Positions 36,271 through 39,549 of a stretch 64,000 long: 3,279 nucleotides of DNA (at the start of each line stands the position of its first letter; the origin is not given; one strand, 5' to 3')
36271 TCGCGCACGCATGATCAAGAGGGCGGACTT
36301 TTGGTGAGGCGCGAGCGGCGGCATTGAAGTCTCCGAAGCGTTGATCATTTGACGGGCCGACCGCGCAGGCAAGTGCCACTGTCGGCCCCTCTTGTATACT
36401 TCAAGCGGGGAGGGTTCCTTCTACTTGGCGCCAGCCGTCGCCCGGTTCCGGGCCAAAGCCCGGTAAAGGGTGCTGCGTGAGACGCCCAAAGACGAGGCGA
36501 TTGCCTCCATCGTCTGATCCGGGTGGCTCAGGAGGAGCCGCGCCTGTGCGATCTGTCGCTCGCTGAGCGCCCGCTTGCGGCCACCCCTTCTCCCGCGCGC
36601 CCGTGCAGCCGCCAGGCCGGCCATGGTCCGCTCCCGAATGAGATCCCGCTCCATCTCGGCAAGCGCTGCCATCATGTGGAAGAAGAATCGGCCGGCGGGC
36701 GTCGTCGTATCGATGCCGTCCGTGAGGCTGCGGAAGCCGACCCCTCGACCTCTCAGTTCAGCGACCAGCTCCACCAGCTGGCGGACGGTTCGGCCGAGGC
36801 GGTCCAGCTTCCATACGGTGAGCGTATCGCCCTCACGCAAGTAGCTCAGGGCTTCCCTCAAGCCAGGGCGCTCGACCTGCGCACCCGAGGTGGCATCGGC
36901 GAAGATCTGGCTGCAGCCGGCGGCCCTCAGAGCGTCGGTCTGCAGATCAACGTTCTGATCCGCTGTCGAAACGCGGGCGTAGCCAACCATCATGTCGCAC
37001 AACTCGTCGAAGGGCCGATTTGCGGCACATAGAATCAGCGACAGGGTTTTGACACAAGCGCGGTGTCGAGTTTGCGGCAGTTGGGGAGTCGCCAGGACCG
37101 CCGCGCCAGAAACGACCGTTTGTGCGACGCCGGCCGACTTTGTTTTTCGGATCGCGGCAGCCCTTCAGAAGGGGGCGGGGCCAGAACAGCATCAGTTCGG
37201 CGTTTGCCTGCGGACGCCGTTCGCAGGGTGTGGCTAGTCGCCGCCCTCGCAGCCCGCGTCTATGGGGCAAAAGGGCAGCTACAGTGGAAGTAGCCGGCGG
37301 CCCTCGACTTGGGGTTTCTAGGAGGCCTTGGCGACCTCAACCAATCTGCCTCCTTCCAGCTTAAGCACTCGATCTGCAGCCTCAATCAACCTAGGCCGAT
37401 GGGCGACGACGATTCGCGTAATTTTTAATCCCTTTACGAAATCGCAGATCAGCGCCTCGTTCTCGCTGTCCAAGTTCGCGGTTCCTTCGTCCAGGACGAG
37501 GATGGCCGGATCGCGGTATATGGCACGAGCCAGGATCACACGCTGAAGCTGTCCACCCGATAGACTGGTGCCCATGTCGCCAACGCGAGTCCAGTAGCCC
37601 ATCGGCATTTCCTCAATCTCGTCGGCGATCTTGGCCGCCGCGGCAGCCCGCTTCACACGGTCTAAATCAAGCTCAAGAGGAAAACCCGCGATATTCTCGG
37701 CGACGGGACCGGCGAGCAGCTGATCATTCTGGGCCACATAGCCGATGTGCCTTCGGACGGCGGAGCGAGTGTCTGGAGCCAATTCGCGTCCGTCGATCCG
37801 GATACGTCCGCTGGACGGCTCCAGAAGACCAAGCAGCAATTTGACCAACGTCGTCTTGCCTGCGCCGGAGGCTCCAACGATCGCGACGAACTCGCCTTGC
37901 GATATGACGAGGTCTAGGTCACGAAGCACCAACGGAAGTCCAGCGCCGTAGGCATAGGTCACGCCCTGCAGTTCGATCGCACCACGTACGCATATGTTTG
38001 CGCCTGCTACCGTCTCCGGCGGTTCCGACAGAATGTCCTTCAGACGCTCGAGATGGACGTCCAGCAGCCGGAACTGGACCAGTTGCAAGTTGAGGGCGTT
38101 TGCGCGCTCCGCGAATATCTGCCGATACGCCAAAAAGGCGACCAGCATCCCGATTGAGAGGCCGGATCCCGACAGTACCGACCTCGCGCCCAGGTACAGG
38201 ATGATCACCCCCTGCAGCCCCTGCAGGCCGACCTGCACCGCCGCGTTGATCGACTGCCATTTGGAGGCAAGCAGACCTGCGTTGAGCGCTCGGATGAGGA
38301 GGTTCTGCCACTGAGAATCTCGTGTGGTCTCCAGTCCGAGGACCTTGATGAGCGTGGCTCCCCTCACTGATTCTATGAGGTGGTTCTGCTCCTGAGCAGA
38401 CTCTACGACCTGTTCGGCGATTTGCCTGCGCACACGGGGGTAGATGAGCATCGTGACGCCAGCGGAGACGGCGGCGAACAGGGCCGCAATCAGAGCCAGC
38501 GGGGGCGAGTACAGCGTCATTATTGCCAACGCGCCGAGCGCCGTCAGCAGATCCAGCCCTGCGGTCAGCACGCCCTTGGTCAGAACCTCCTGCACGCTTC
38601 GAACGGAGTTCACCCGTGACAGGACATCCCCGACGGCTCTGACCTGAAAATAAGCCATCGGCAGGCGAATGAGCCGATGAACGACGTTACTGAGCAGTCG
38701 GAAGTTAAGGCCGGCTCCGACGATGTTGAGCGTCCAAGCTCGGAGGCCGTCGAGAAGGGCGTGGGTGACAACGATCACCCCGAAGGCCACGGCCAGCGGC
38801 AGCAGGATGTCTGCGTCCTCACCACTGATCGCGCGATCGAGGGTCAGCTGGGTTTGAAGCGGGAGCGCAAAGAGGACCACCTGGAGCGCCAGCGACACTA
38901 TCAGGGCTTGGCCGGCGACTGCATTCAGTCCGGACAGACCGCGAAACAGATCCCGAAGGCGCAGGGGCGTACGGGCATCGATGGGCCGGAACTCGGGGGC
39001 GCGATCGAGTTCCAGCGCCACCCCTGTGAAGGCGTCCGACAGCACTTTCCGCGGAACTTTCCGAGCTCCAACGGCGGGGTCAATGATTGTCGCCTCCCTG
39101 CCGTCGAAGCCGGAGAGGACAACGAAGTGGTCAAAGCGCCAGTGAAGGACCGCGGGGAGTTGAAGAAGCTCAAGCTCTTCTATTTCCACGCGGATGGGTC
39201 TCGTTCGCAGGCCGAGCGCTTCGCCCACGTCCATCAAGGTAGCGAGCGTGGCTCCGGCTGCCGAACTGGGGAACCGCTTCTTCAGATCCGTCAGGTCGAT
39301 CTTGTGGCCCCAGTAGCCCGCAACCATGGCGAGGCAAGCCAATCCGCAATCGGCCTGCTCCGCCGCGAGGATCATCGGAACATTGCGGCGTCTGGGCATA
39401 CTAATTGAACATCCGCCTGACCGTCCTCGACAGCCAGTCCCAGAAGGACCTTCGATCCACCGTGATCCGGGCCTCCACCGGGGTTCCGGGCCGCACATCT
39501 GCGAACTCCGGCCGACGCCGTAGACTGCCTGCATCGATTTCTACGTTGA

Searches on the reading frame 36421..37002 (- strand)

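Call 55: search_protein_families(library=pfam, proteins=[window:36421-37002:-], max_evalue=0.001)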
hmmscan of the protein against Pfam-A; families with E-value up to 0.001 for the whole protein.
window:36421-37002:- (193 aa): 8 families
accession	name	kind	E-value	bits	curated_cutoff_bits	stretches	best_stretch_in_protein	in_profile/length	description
PF00239.26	Resolvase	-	2e-49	167.8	23.3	1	6-138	2-144/145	Resolvase, N terminal domain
PF02796.21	HTH_7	-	2e-10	41.1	23.8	1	141-184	1-43/45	Helix-turn-helix domain of resolvase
PF13565.12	HTH_32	-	6.3e-06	27.1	33.7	1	128-183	12-73/73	Homeodomain-like domain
PF13384.12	HTH_23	-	7e-05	23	24.6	1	147-187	3-42/50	Homeodomain-like domain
PF00392.27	GntR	-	0.00027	20.9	27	0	165-185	27-47/64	Bacterial regulatory proteins, gntR family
PF13022.12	HTH_Tnp_1_2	-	0.00046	20.7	27.9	1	145-183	7-47/122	Helix-turn-helix of insertion element transposase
PF08279.18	HTH_11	-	0.00055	20.2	25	0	155-184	8-37/55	HTH domain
PF00440.29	TetR_N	-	0.00096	19.3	24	0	164-181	18-35/47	Bacterial regulatory proteins, tetR family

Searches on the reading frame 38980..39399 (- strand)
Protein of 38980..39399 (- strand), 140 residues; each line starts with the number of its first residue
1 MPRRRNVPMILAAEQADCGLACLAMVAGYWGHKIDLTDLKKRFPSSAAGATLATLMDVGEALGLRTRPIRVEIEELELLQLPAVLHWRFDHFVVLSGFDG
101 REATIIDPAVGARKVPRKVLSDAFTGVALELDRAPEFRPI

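Call 61: search_solved_structures(query=window:38980-39399:-, max_evalue=0.00001, show_alignments=2)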
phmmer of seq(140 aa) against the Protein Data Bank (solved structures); distinct sequences matched with E-value up to 0.00001: 11.
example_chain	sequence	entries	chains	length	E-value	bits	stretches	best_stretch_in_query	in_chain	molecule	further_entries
6mpz_A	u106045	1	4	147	1.2e-20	77.4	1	4-130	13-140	Double Glycine Motif Protease domain from AMS/PCAT Transporter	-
8hf7_A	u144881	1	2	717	1.1e-13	54.8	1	13-139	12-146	Competence factor transporting ATP-binding protein/permease ComA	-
8hf4_A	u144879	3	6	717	1.1e-13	54.8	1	13-139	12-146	Transport/processing ATP-binding protein ComA | Competence factor transporting ATP-binding protein/permease ComA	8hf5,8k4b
8hf6_A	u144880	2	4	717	1.1e-13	54.8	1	13-139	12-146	Competence factor transporting ATP-binding protein/permease ComA | Transport/processing ATP-binding protein ComA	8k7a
3k8u_A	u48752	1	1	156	2.3e-09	40.8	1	4-139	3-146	Putative ABC transporter, ATP-binding protein ComA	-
5xe8_A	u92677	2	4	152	8.8e-09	38.9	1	13-139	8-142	Putative ABC transporter, ATP-binding protein ComA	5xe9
7n87_A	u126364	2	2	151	1.3e-08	38.3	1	14-129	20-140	ABC-type bacteriocin transporter | Peptidase C39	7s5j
4s0f_A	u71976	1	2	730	1.7e-08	38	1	14-127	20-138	ABC-type bacteriocin transporter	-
4ry2_A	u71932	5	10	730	1.7e-08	38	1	14-127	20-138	ABC-type bacteriocin transporter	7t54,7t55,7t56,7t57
8vp3_A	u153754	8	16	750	1.8e-08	37.9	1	14-127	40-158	ABC-type bacteriocin transporter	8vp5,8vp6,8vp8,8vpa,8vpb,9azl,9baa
6v9z_A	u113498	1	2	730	3.1e-07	33.9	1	14-127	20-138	ABC-type bacteriocin transporter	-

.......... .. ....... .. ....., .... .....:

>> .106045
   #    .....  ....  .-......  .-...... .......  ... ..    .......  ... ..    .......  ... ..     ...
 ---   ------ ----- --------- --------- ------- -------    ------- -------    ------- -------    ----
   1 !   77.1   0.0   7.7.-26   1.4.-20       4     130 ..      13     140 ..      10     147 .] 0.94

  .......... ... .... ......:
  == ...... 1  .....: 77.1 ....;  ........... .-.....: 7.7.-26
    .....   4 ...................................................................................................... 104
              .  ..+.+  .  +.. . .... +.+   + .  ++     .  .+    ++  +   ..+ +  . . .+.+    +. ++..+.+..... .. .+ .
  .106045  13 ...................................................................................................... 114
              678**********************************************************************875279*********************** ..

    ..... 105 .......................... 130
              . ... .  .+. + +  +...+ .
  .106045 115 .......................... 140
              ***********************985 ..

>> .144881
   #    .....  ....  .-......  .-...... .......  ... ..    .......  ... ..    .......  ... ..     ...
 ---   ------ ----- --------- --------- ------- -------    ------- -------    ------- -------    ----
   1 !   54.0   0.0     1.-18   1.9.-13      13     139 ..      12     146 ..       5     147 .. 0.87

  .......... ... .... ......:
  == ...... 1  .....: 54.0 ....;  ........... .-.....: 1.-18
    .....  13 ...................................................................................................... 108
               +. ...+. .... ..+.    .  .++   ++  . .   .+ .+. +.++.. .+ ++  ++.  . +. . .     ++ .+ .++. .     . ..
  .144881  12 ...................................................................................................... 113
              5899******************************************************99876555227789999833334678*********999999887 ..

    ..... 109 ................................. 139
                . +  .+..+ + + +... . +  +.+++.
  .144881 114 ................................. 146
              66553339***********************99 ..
